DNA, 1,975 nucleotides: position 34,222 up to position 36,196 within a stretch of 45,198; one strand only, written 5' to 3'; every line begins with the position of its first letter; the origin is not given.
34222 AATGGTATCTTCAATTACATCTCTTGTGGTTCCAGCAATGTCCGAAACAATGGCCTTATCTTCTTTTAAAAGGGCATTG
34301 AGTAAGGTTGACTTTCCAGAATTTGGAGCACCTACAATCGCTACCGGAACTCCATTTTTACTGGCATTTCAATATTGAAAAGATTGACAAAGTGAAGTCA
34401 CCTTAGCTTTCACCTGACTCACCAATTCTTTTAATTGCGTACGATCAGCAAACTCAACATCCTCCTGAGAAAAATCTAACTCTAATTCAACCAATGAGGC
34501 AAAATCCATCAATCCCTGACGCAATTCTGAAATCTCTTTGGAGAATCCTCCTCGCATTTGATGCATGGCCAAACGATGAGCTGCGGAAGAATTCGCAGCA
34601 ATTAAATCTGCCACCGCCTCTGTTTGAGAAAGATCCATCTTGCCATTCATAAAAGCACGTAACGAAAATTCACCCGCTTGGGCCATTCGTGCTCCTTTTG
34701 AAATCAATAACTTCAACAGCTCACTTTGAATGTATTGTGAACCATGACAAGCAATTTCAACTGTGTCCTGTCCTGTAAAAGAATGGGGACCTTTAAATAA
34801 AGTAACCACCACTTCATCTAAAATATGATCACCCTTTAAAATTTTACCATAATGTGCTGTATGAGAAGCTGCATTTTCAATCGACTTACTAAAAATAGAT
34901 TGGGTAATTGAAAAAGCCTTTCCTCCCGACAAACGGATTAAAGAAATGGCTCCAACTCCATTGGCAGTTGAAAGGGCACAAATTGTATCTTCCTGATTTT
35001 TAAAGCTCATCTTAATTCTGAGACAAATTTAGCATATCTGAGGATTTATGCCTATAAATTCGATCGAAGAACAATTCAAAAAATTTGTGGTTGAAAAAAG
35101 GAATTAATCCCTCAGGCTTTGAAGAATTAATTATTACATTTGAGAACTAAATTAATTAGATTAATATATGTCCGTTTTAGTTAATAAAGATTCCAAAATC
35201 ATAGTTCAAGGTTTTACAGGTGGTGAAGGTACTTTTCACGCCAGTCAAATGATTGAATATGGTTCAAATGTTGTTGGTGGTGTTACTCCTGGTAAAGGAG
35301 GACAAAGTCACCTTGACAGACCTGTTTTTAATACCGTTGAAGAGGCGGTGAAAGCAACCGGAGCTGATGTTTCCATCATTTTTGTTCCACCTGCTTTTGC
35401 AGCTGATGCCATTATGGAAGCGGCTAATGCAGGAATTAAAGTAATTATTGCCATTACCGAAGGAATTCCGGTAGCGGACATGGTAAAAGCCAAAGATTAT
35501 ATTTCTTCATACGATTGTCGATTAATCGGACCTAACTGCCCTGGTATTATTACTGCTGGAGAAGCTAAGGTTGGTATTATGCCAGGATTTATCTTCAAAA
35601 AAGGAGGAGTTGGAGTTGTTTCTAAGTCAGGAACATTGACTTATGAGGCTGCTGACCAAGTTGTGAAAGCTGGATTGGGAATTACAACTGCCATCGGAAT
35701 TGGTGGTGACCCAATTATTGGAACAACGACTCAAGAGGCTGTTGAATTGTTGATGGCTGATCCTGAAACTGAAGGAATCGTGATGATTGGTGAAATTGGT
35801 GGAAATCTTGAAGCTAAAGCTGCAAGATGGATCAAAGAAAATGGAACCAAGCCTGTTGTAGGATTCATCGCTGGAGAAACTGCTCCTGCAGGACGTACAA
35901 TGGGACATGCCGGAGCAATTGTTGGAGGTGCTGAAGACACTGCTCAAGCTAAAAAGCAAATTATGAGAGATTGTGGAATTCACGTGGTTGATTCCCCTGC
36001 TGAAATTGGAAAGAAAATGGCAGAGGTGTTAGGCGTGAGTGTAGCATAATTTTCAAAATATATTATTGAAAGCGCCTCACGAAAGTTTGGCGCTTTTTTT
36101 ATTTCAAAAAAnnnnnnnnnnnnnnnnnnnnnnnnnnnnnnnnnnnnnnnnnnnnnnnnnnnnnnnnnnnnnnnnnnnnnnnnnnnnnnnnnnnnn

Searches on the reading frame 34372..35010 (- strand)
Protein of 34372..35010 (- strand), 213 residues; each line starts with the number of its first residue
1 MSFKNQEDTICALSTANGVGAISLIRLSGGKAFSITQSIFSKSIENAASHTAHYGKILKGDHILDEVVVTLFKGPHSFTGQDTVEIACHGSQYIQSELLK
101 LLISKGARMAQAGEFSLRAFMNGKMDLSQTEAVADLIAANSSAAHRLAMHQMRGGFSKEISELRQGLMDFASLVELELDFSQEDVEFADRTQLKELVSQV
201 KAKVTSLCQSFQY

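Call 13: find_encoding_contigs(protein=window:34372-35010:-, flank=3000, max_places=10)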
Protein window:34372-35010:- (213 aa): 3 contigs read that carry it; 2 places shown.
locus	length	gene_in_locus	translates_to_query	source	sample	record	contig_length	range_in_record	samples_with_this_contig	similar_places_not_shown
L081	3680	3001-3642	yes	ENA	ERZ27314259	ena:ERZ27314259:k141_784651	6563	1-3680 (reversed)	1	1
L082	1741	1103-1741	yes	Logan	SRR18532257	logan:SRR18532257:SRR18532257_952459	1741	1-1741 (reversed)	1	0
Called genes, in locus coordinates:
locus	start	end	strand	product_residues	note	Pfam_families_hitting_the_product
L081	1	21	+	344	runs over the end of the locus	-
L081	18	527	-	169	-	PF13302:Acetyltransf_3, PF00583:Acetyltransf_1 (weak)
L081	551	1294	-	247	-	PF04338:DUF481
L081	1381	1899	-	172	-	PF13302:Acetyltransf_3, PF00583:Acetyltransf_1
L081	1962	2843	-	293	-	PF02629:CoA_binding, PF13380:CoA_binding_2 (weak), PF13607:Succ_CoA_lig, PF00549:Ligase_CoA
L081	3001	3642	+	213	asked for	PF10396:TrmE_N, PF12631:MnmE_helical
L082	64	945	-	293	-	PF02629:CoA_binding, PF13380:CoA_binding_2 (weak), PF13607:Succ_CoA_lig, PF00549:Ligase_CoA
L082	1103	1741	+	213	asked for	PF10396:TrmE_N, PF12631:MnmE_helical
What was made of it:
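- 34372..35010 (-): The only product expected from the gene as written: a 213-aa N-terminal fragment. It holds the TrmE_N domain and the first part of the helical domain, with no G domain and no CIGK motif. Precomputed Pfam hits TrmE_N and MnmE_helical (call 13).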

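Call 16: list_cluster_members(proteins=[window:34372-35010:-, window:33640-34218:-])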
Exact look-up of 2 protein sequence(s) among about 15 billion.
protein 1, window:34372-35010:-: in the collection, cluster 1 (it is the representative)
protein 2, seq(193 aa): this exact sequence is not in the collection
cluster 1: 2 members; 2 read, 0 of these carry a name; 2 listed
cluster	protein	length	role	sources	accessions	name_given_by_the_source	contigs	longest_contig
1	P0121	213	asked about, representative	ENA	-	-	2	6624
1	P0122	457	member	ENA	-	-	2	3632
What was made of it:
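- The same truncated 213-aa protein is called on a second ENA contig of 6624 nt (calls 13, 16).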

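Call 19: find_encoding_contigs(protein=P0122, flank=5000, max_places=10)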
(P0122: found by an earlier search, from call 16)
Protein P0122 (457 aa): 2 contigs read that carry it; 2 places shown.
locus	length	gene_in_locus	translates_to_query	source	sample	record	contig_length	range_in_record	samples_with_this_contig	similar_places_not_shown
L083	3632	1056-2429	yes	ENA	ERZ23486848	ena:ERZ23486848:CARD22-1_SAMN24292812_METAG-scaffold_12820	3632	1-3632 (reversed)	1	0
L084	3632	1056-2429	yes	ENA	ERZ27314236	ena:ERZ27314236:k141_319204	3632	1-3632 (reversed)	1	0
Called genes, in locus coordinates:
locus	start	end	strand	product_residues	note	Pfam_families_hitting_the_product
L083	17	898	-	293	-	PF02629:CoA_binding, PF13380:CoA_binding_2 (weak), PF13607:Succ_CoA_lig, PF00549:Ligase_CoA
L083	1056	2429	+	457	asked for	PF10396:TrmE_N, PF12631:MnmE_helical, PF00350:Dynamin_N (faint), PF01926:MMR_HSR1, PF02421:FeoB_N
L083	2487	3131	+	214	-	-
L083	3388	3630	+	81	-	?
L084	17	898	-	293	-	PF02629:CoA_binding, PF13380:CoA_binding_2 (weak), PF13607:Succ_CoA_lig, PF00549:Ligase_CoA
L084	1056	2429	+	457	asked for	PF10396:TrmE_N, PF12631:MnmE_helical, PF00350:Dynamin_N (faint), PF01926:MMR_HSR1, PF02421:FeoB_N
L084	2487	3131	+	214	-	-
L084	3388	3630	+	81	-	?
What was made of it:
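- On MnmE (TrmE/ThdF) tRNA U34 modification GTPase: Precomputed Pfam hits TrmE_N, MnmE_helical and MMR_HSR1 on the intact allele (call 19).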

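Call 35: search_protein_families(library=ncbifam, proteins=[P0122, window:34372-35010:-])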
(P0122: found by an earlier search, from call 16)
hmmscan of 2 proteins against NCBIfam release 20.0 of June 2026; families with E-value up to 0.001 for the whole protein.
P0122 (457 aa): 19 families
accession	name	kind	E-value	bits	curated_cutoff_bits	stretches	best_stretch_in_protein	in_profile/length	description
NF003661.0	PRK05291.1-3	equivalog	1.9e-119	400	380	1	6-457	2-448/448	tRNA uridine-5-carboxymethylaminomethyl(34) synthesis GTPase MnmE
TIGR00450.1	mnmE_trmE_thdF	equivalog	2.6e-113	379.5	252.6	1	15-457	2-446/446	tRNA uridine-5-carboxymethylaminomethyl(34) synthesis GTPase MnmE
TIGR03594.1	GTPase_EngA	equivalog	6.1e-35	121.1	306.7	1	188-380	144-347/432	ribosome biogenesis GTPase Der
TIGR03918.1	GTP_HydF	equivalog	5.4e-25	88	325.55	1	222-393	9-180/392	[FeFe] hydrogenase H-cluster maturation GTPase HydF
NF000908.1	PRK00089.1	equivalog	4.5e-24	85.3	237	1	223-382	6-170/291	GTPase Era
NF007071.0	PRK09518.1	equivalog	4.5e-22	78.3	953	1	220-349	444-572/706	bifunctional cytidylate kinase/GTPase Der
NF002828.0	PRK03003.1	equivalog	4.2e-21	75.1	631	1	219-348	212-340/477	ribosome biogenesis GTPase Der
TIGR00231.1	small_GTP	domain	9.5e-20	71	42.5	1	222-356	5-138/164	GTP-binding protein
TIGR00436.1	era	equivalog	3.4e-19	69.3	116.25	1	223-380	3-164/270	GTPase Era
TIGR03156.1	GTP_HflX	equivalog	1.8e-12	46.9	216.75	1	189-376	155-348/351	GTPase HflX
TIGR03596.1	GTPase_YlqF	equivalog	1.6e-11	44.1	208.2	1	188-278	86-173/276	ribosome biogenesis GTPase YlqF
NF008956.1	PRK12299.1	equivalog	8.6e-10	38.1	300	1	223-380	161-326/327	GTPase ObgE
TIGR03597.1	GTPase_YqeH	equivalog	2.2e-09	37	297.4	1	211-378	146-321/361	ribosome biogenesis GTPase YqeH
TIGR02729.1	Obg_CgtA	equivalog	2.3e-08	33.4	280.25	1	223-379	160-328/329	Obg family GTPase CgtA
NF008955.0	PRK12297.1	equivalog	3.9e-08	32.6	406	1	223-388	162-337/429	GTPase ObgE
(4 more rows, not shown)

window:34372-35010:- (213 aa): 2 families
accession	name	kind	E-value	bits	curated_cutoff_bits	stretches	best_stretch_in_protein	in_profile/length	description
NF003661.0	PRK05291.1-3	equivalog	3.6e-50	171.6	380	1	6-206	2-202/448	tRNA uridine-5-carboxymethylaminomethyl(34) synthesis GTPase MnmE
TIGR00450.1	mnmE_trmE_thdF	equivalog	4.1e-50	171.2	252.6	1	15-210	2-199/446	tRNA uridine-5-carboxymethylaminomethyl(34) synthesis GTPase MnmE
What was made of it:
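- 34372..35010 (-): 171.6 bits, below the NCBIfam cut-off of 380 (call 35).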

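Call 42: search_solved_structures(query=P0122, show_alignments=2, max_evalue=1e-20)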
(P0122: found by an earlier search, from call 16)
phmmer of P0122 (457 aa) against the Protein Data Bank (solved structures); distinct sequences matched with E-value up to 1e-20: 15.
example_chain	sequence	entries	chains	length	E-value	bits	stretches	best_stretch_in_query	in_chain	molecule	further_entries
3gee_A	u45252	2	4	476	1.2e-93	317.8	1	10-457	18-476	tRNA modification GTPase mnmE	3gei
1xzp_A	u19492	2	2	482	2.1e-90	307.1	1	7-457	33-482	Probable tRNA modification GTPase trmE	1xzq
3geh_A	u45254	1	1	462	1.3e-81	278.2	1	9-457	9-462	tRNA modification GTPase mnmE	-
9hip_A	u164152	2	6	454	3.7e-78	266.8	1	6-457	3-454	tRNA modification GTPase MnmE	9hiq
1mky_A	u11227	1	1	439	2.7e-34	122.3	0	215-345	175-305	Probable GTP-binding protein engA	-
3j8g_X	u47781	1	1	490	1.5e-29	106.7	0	221-348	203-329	GTPase Der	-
1rfl_A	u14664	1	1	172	2.7e-25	92.7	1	214-312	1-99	Probable tRNA modification GTPase trmE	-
1xzp_B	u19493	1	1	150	1.4e-24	90.4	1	7-125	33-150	Probable tRNA modification GTPase trmE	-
2gj8_A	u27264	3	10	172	1.9e-24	89.9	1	219-312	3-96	tRNA modification GTPase trmE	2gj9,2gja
4dcs_A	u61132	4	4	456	1.9e-24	89.9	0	221-350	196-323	GTP-BINDING PROTEIN ENGA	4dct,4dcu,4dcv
2hjg_A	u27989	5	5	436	3.2e-24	89.2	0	221-350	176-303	GTP-binding protein engA | GTPase Der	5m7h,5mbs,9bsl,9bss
1xzq_B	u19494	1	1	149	6.7e-24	88.1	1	7-124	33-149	Probable tRNA modification GTPase trmE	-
5dn8_A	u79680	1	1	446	7.2e-24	88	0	220-316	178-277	GTPase Der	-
9bs0_W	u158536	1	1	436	2.2e-23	86.4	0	222-349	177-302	GTPase Der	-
6xrs_A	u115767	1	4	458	3.6e-22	82.4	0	223-347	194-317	GTPase Der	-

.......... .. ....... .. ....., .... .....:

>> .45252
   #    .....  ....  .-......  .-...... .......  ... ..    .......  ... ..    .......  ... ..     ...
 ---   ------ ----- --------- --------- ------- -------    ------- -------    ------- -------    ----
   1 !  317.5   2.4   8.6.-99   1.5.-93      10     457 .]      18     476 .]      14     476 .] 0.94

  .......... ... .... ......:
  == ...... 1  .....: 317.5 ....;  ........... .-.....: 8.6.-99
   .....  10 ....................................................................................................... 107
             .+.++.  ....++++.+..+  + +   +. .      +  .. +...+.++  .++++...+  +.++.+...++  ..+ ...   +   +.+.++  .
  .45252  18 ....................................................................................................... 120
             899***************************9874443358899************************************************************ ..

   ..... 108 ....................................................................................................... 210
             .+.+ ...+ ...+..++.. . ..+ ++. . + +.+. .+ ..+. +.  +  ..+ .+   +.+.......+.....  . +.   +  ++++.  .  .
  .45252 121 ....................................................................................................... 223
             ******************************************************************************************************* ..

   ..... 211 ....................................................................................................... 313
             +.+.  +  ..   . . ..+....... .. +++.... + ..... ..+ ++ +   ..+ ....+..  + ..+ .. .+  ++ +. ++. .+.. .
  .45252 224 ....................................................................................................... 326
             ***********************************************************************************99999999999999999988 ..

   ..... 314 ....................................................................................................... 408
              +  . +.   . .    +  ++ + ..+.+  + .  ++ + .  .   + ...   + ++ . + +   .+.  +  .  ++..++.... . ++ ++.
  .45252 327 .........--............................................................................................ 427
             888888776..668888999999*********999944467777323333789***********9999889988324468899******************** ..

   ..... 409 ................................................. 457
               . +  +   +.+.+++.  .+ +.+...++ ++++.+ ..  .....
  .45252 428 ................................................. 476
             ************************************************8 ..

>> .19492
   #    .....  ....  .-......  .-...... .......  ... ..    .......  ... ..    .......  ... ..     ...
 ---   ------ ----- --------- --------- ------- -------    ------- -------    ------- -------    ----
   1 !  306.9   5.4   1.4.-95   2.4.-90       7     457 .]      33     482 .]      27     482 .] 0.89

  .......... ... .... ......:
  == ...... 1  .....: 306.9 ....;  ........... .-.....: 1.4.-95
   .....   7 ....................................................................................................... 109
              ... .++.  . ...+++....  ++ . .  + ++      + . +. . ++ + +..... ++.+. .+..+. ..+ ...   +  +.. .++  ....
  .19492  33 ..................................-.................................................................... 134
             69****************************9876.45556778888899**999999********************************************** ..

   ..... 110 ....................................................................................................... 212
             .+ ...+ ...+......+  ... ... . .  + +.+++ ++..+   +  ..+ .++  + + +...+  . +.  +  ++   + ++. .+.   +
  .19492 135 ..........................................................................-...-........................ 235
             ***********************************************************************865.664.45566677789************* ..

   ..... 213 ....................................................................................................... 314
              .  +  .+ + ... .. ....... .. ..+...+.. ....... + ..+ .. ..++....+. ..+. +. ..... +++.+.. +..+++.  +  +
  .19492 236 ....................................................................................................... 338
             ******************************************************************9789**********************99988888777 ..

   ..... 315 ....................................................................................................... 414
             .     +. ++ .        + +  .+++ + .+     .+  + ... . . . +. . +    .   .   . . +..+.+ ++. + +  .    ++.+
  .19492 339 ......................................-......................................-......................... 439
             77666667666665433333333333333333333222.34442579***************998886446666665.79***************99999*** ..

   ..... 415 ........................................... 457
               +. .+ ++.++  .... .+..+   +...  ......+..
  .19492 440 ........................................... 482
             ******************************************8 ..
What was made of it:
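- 33637..35010 (-): The complete mnmE reading frame: 457 codons plus a TAA stop, interrupted once at codon 214. It matches 3gee and 1xzp end to end (call 42).
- On MnmE (TrmE/ThdF) tRNA U34 modification GTPase: End-to-end alignment to 3gee and 1xzp (call 42).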

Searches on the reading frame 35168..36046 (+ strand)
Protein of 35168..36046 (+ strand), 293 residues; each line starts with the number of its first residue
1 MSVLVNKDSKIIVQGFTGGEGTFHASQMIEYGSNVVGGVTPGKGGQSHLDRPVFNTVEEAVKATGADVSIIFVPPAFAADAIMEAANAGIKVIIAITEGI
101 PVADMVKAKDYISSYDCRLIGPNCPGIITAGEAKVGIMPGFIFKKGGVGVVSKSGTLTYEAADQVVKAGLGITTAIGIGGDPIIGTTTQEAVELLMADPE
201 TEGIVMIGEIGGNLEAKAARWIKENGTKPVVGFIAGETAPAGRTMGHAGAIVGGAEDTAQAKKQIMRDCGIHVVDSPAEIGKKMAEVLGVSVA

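Call 29: find_encoding_contigs(protein=window:35168-36046:+, flank=3000, max_places=10)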
Protein window:35168-36046:+ (293 aa): 5 contigs read that carry it; 4 places shown.
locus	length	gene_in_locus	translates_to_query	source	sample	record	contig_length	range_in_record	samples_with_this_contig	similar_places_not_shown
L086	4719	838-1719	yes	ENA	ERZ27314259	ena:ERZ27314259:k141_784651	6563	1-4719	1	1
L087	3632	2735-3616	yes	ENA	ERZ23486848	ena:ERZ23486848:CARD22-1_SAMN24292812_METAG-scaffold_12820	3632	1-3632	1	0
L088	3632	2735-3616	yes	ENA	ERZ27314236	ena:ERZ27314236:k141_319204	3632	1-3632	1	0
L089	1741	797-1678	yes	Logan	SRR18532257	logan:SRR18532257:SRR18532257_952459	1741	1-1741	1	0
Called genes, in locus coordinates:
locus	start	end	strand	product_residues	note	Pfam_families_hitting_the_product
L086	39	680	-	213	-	PF10396:TrmE_N, PF12631:MnmE_helical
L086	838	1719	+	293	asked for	PF02629:CoA_binding, PF13380:CoA_binding_2 (weak), PF13607:Succ_CoA_lig, PF00549:Ligase_CoA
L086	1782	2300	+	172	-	PF13302:Acetyltransf_3, PF00583:Acetyltransf_1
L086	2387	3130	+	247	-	PF04338:DUF481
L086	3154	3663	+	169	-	PF13302:Acetyltransf_3, PF00583:Acetyltransf_1 (weak)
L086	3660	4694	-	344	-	-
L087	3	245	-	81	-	?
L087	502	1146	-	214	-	-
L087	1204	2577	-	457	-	PF10396:TrmE_N, PF12631:MnmE_helical, PF00350:Dynamin_N (faint), PF01926:MMR_HSR1, PF02421:FeoB_N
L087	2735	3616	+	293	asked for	PF02629:CoA_binding, PF13380:CoA_binding_2 (weak), PF13607:Succ_CoA_lig, PF00549:Ligase_CoA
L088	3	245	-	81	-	?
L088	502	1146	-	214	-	-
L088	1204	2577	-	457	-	PF10396:TrmE_N, PF12631:MnmE_helical, PF00350:Dynamin_N (faint), PF01926:MMR_HSR1, PF02421:FeoB_N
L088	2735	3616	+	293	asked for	PF02629:CoA_binding, PF13380:CoA_binding_2 (weak), PF13607:Succ_CoA_lig, PF00549:Ligase_CoA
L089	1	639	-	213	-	PF10396:TrmE_N, PF12631:MnmE_helical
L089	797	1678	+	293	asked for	PF02629:CoA_binding, PF13380:CoA_binding_2 (weak), PF13607:Succ_CoA_lig, PF00549:Ligase_CoA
